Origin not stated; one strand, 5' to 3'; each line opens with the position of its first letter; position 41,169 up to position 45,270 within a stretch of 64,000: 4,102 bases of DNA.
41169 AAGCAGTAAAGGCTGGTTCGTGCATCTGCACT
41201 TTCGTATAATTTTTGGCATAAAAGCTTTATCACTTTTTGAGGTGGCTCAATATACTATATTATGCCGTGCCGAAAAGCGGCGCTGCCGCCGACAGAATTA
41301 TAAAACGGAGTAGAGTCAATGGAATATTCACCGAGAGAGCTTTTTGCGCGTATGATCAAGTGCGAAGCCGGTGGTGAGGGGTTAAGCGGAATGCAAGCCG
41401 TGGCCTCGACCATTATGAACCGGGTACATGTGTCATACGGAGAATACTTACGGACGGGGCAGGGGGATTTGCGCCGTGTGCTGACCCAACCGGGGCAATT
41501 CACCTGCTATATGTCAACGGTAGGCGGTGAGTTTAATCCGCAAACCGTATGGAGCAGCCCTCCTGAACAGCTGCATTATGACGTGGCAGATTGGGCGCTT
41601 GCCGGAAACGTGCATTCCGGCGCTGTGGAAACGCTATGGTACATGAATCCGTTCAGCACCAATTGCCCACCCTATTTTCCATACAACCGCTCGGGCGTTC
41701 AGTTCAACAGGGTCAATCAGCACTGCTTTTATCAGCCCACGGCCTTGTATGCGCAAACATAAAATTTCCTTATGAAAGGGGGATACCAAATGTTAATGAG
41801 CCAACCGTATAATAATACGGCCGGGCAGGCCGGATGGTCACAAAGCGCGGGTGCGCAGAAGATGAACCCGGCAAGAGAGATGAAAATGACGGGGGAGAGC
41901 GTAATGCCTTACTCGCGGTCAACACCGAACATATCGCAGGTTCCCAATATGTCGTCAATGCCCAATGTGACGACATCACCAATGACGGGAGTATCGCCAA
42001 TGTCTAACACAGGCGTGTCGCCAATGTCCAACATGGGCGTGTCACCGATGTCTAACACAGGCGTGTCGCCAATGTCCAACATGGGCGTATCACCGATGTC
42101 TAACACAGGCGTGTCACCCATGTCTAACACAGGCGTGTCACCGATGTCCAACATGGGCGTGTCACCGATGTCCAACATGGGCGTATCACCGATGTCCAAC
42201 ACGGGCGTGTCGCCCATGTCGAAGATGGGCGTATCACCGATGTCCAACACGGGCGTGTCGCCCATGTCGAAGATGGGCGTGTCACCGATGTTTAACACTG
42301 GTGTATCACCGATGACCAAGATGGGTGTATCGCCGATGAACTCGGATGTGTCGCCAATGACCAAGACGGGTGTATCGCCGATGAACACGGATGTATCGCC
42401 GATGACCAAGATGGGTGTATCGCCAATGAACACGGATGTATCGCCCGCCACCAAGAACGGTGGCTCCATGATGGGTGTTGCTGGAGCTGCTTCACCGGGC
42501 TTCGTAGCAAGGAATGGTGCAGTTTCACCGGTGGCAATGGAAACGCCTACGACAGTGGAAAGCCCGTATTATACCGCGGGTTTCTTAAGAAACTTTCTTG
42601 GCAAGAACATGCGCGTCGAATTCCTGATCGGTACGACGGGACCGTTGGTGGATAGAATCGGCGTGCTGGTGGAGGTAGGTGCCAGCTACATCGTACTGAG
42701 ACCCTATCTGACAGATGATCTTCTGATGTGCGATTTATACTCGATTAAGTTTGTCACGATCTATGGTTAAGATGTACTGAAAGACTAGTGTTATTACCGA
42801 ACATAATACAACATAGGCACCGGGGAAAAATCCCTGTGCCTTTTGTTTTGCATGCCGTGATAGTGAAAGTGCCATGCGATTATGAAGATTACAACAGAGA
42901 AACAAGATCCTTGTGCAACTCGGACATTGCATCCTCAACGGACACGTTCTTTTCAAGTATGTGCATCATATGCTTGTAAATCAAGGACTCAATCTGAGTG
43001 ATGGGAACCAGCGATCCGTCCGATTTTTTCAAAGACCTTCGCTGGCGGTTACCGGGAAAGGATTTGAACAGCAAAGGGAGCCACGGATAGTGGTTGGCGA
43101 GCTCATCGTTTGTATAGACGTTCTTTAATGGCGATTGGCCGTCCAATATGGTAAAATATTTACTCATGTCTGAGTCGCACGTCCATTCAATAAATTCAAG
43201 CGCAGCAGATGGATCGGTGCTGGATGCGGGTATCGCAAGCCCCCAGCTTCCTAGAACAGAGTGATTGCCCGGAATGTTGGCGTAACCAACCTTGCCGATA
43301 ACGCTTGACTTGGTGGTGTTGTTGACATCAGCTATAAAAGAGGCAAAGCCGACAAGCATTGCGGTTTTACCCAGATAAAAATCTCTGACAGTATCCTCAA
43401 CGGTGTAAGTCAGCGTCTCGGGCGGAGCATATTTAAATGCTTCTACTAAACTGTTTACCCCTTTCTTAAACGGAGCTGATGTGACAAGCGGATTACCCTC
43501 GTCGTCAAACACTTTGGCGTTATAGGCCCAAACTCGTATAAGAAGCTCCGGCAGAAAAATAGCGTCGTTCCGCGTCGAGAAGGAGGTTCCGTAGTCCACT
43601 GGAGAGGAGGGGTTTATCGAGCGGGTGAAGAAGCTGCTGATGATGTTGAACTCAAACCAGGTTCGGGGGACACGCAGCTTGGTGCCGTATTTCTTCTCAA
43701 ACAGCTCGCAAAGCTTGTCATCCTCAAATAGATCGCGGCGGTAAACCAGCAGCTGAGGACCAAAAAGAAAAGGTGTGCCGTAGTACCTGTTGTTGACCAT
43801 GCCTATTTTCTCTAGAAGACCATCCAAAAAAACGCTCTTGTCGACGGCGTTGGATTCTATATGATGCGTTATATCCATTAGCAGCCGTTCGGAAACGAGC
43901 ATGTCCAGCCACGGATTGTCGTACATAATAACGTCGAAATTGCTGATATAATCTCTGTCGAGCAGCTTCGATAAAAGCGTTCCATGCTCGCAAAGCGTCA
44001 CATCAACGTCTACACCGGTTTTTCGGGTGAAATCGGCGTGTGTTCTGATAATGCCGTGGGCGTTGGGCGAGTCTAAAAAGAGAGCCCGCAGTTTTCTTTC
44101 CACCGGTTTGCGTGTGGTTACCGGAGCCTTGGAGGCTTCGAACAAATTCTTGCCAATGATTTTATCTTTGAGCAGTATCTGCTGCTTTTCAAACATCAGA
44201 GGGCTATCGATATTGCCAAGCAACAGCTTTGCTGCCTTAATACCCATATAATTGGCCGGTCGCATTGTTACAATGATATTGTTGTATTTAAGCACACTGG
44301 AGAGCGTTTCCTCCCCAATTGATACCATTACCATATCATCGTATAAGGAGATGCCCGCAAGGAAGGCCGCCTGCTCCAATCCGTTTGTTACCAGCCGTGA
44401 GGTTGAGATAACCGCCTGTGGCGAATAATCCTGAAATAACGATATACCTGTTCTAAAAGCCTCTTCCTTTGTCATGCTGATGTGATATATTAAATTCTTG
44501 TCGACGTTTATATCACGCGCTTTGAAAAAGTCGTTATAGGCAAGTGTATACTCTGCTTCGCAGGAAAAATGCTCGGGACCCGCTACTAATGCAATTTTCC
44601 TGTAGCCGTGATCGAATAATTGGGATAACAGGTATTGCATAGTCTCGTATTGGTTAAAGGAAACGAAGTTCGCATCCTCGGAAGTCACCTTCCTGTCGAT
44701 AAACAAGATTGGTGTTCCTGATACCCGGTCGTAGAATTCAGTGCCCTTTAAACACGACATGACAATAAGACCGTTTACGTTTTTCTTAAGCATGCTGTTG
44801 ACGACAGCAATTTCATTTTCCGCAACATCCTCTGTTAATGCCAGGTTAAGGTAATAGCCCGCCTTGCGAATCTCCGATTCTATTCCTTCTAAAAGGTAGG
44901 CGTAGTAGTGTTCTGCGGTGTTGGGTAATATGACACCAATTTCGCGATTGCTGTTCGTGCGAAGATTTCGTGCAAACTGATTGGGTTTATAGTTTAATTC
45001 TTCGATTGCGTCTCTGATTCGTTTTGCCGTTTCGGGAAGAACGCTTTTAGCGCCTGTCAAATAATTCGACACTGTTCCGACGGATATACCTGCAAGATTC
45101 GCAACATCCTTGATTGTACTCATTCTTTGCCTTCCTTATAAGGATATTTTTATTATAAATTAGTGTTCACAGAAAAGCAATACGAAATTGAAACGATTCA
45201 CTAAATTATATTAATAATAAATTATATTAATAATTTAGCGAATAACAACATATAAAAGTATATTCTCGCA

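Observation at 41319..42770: CwlJ-like / GerQ-like pair in which the GerQ-like N-terminus is about 20 tandem 24-nt (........) repeats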

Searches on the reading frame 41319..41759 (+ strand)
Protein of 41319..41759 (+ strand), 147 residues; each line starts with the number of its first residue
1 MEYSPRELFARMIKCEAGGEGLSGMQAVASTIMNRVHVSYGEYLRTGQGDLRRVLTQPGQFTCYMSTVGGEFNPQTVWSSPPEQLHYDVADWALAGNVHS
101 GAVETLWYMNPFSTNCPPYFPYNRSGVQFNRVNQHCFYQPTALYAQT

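Call 4: search_protein_families(library=pfam, proteins=[window:41319-41759:+], max_evalue=1)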
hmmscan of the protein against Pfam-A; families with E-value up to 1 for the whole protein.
window:41319-41759:+ (147 aa): 1 family
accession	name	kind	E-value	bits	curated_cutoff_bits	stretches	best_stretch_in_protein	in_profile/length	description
PF07486.17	Hydrolase_2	-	7.6e-17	62.2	27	1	19-138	1-100/100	Cell Wall Hydrolase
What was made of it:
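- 41319..41762 (+): cwlJ-like gene: 147-aa single-domain Hydrolase_2 cell-wall hydrolase. PF07486 at E 7.6e-17, 62.2 bits, covering residues 19-138 (call 4).
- On CwlJ-type cortex-lytic enzyme (Hydrolase_2, PF07486): 62.2 bits against a cutoff of 27, covering profile positions 1-100 of 100 (call 4).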

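Call 5: search_protein_families(library=ncbifam, proteins=[window:41319-41759:+], max_evalue=1)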
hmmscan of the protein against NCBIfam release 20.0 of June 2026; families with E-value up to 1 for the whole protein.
window:41319-41759:+ (147 aa): 1 family
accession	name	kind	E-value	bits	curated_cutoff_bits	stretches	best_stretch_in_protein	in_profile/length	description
TIGR02869.1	spore_SleB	equivalog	8.3e-06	25.8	236.5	1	6-114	89-180/201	spore cortex-lytic enzyme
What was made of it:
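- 41319..41762 (+): The SleB equivalog TIGR02869 scores only 25.8 bits against a cutoff of 236.5 (call 5).
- On CwlJ-type cortex-lytic enzyme (Hydrolase_2, PF07486): The SleB equivalog scores far below its cutoff, 25.8 vs 236.5 bits (call 5).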

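Call 65: search_solved_structures(query=window:41319-41759:+, max_evalue=0.01, show_alignments=1)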
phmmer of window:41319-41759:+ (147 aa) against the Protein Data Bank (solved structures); distinct sequences matched with E-value up to 0.01: 0.

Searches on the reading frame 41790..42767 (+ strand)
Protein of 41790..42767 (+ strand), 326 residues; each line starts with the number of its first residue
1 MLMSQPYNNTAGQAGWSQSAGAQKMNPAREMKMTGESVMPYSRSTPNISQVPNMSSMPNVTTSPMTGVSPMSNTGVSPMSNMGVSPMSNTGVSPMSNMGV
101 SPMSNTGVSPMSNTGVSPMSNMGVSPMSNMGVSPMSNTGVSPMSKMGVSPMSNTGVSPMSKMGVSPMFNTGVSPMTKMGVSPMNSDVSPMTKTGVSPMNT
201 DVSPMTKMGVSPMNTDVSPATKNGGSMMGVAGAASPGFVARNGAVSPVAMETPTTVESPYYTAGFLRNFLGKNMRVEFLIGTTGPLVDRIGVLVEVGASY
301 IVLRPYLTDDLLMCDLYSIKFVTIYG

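Call 4: search_protein_families(library=pfam, proteins=[window:41790-42767:+], max_evalue=1)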
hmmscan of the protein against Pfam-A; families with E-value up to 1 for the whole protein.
window:41790-42767:+ (326 aa): 0 families

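Call 5: search_protein_families(library=ncbifam, proteins=[window:41790-42767:+], max_evalue=1)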
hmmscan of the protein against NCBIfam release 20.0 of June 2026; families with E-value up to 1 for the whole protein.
window:41790-42767:+ (326 aa): 0 families

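Call 13: find_encoding_contigs(protein=window:41790-42767:+, flank=10000, max_places=6)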
Protein window:41790-42767:+ (326 aa): no gene with exactly this product is on record in the collection.
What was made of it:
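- Tried and rejected: An exact look-up of the window protein showed it is not in the collection (call 13).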

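Call 81: predict_structure(protein=window:41790-42767:+)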
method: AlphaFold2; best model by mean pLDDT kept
length: 326 residues; sequences in the alignment: 1
mean_pLDDT: 38.7   pTM: 0.18
mean pLDDT of the five models: 38.7, 37.9, 34.7, 34.1, 30.8
residues with pLDDT >= 90: 0; 70-90: 0; 50-70: 34; < 50: 292
segments of 3 or more residues with pLDDT < 50: 1-77, 79-269, 282-289, 310-313, 318-326
pLDDT, mean of each block of 10 residues (from residue 1): 33 33 36 38 37 39 37 37 36 36 38 37 36 37 37 39 37 38 41 40 39 39 31 27 25 29 43 53 45 60 58 50 32
secondary structure, 60 per line:
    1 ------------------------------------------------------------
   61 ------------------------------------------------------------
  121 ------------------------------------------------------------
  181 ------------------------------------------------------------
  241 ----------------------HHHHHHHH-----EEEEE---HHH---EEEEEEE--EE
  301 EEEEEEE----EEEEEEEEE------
elements in order: H263-270 E276-280 E290-296 E299-307 E312-320
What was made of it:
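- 41988..42458 (+): Tandem array: 20 units (14 x 24 nt, then alternating 21/24 nt) encoding GVSPMSN(T/M), drifting to GVSPMN(S/T) / DVSPMTK(T/M). No secondary structure is predicted (call 81).
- On GerQ (Pfam PF09671 Spore_GerQ / NCBIfam GerQ models): No predicted structure in residues 1-260 (call 81).
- No secondary structure is predicted for residues 1-260 (call 81). The full-length model was made without an alignment, so its low confidence is weak evidence for disorder (call 81).
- Tried and rejected: The full-length AF2 model shows no regular structure in the array, but it was made without an alignment (call 81).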

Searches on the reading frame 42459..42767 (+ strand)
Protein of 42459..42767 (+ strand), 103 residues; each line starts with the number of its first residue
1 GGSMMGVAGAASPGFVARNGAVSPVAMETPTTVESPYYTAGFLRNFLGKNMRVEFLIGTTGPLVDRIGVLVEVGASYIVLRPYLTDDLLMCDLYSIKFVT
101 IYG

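Call 6: search_protein_families(library=pfam, proteins=[window:42477-42767:+], max_evalue=10)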
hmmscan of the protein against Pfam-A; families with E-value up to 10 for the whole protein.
seq(97 aa): 1 family
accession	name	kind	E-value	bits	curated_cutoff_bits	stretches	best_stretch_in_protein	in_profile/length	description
PF24114.1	DUF7388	-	0.11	12.4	27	1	9-76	180-244/251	Family of unknown function (DUF7388)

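Call 7: search_protein_families(library=ncbifam, proteins=[window:42477-42767:+], max_evalue=10)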
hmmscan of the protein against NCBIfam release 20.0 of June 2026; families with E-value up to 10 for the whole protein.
seq(97 aa): 0 families

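Call 8: search_solved_structures(query=window:42477-42767:+, max_evalue=10)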
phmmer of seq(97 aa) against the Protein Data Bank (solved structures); distinct sequences matched with E-value up to 10: 0.

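Call 9: find_homologous_proteins(query=window:42459-42767:+, max_evalue=0.001)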
Query seq(103 aa) (103 aa): 470 proteins with E <= 0.001 among 476 candidates; the best 120 are listed.
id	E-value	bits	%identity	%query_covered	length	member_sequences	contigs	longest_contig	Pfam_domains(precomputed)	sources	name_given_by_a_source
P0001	8.2e-53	195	91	99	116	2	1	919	-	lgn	-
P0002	1.1e-46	175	83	99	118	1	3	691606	-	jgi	jgi:hypothetical protein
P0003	5.0e-45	170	83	95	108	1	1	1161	-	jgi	jgi:hypothetical protein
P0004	1.6e-42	162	90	81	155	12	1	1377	-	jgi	jgi:hypothetical protein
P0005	2.6e-42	161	80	96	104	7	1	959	-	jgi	jgi:hypothetical protein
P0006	1.9e-41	158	89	81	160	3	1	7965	-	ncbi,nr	ncbi:MAG: hypothetical protein GXW96_08505 [Christensenellaceae bacterium]|nr:hypothetical protein [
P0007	2.7e-41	158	95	75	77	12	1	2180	-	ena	-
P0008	1.5e-40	156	89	79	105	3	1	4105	-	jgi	jgi:hypothetical protein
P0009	7.4e-40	153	75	99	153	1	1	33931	-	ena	-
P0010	1.0e-39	153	86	81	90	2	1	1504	-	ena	-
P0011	3.2e-39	151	72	100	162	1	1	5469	-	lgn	-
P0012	6.4e-39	150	83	83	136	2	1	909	-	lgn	-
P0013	7.9e-39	150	85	79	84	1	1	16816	-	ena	-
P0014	1.7e-38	149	84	78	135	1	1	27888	-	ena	-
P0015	2.6e-38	148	76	88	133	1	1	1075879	-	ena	-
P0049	3.0e-36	142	72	92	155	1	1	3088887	-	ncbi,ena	-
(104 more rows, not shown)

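Call 14: find_encoding_contigs(protein=P0002, flank=6000, max_places=3)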
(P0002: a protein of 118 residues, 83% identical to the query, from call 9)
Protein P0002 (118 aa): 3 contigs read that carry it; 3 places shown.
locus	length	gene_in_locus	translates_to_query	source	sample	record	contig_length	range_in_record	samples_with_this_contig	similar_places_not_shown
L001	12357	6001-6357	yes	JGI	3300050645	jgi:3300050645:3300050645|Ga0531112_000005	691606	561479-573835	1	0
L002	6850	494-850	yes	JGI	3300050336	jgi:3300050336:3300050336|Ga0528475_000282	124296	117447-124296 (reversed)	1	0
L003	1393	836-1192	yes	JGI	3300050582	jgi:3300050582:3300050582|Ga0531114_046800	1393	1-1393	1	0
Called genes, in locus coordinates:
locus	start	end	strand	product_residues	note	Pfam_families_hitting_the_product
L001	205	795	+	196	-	-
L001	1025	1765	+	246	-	PF00702:Hydrolase, PF12710:HAD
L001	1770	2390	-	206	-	PF00753:Lactamase_B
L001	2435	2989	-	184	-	PF03551:PadR, PF13601:HTH_34, PF10400:Vir_act_alpha_C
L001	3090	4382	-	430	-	PF01476:LysM, PF23473:LysM3_LYK4_5 (weak), PF01476:LysM, PF00704:Glyco_hydro_18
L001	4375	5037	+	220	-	PF07486:Hydrolase_2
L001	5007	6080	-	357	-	-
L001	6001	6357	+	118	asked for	-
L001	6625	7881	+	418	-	PF00535:Glycos_transf_2, PF13641:Glyco_tranf_2_3, PF13632:Glyco_trans_2_3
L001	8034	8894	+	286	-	PF01522:Polysacc_deac_1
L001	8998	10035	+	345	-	PF00730:HhH-GPD, PF14815:NUDIX_4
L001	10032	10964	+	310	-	PF01625:PMSR, PF01641:SelR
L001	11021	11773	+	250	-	PF03372:Exo_endo_phos, PF14529:Exo_endo_phos_2 (weak)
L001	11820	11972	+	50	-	PF00301:Rubredoxin (weak), PF21349:RUBY_RBDX (faint)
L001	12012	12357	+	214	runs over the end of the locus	PF01966:HD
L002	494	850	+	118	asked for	-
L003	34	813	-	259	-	-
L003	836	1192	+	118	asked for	-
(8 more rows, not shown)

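Call 15: find_encoding_contigs(protein=P0006, flank=6000, max_places=3)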
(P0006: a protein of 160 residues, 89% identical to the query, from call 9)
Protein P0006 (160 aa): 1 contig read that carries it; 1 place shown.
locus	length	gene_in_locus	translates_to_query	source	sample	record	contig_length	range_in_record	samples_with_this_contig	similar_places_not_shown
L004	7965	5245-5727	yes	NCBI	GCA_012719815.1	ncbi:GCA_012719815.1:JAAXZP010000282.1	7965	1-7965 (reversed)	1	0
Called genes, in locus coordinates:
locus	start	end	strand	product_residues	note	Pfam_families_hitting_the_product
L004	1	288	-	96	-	?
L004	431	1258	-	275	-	PF08812:YtxC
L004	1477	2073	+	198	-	-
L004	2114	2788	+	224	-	PF00702:Hydrolase (weak), PF12710:HAD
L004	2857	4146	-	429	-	PF01476:LysM, PF23462:LysM3_NFP (faint), PF23473:LysM3_LYK4_5 (weak), PF01476:LysM, PF00704:Glyco_hydro_18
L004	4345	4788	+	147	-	PF07486:Hydrolase_2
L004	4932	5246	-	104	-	-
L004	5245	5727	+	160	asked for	-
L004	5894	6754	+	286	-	PF01522:Polysacc_deac_1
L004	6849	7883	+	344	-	PF00730:HhH-GPD, PF00633:HHH (weak), PF14815:NUDIX_4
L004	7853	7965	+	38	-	PF01625:PMSR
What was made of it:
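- Gene callers placed 104-357-aa minus-strand genes over the arrays of L001, L003 and L004 (calls 14, 15).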

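Call 16: find_encoding_contigs(protein=P0049, flank=6000, max_places=2)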
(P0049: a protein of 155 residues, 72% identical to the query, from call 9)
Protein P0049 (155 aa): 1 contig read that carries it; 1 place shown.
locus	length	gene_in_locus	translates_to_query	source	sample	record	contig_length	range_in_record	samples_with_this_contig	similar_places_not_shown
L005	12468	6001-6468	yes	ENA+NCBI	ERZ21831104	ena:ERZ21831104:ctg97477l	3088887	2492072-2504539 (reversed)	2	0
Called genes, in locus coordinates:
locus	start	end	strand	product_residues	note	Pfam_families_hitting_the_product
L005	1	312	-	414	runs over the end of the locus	-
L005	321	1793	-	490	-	PF08239:SH3_3 (weak), PF01427:Peptidase_M15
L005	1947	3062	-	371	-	PF00990:GGDEF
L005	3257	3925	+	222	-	PF12710:HAD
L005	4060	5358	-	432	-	PF01476:LysM, PF22310:NMB0315_dom_I (faint), PF23446:LysM1_NFP_LYK (faint), PF23473:LysM3_LYK4_5 (faint), PF01476:LysM, PF00704:Glyco_hydro_18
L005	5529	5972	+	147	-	PF07486:Hydrolase_2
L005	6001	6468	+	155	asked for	-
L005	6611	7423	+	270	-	PF01522:Polysacc_deac_1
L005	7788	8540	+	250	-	PF03372:Exo_endo_phos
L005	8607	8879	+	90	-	PF18905:DUF5661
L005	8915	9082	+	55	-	PF00301:Rubredoxin (weak), PF21349:RUBY_RBDX (faint)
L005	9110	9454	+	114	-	-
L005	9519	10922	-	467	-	PF12229:PG_binding_4, PF04294:VanW, PF07501:G5 (weak)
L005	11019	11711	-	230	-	PF05239:PRC (weak)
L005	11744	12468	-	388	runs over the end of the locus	-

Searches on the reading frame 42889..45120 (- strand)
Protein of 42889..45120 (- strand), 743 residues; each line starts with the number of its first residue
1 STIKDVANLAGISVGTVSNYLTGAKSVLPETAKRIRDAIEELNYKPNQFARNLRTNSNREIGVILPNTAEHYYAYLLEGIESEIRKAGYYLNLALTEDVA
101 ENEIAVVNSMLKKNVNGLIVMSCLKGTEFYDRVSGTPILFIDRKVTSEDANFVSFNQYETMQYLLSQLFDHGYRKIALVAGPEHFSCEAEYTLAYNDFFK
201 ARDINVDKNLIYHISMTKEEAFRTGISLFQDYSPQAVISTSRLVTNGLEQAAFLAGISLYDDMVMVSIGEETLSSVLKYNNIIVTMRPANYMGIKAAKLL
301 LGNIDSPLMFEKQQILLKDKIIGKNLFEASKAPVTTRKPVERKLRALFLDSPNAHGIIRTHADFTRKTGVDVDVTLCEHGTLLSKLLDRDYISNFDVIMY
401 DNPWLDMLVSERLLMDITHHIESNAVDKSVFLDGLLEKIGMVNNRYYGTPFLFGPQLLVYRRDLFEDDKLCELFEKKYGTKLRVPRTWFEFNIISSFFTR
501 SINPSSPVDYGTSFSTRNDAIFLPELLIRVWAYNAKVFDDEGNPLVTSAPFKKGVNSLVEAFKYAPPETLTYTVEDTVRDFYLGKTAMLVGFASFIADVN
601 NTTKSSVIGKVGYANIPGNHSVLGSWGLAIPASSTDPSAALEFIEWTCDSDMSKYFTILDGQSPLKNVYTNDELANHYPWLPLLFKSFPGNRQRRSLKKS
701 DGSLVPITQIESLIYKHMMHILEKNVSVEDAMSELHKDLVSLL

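Call 64: search_protein_families(library=pfam, proteins=[window:42889-45120:-], max_evalue=0.00001)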
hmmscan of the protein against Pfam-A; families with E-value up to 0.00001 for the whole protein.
window:42889-45120:- (743 aa): 5 families
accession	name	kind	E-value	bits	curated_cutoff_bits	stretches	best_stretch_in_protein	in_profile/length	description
PF01547.30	SBP_bac_1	-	3.9e-22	80.1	26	1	363-646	16-299/307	Bacterial extracellular solute-binding protein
PF13416.11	SBP_bac_8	-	5.2e-18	66.3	27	1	362-669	4-266/279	Bacterial extracellular solute-binding protein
PF00356.27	LacI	-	1.4e-15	57.2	27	1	2-47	1-46/46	Bacterial regulatory proteins, lacI family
PF00532.27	Peripla_BP_1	-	2.2e-08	34.4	22.2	1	59-302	2-259/281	Periplasmic binding proteins and sugar binding domain of LacI family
PF13407.12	Peripla_BP_4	-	6.5e-06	26.3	35.1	0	61-251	1-201/258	Periplasmic binding protein domain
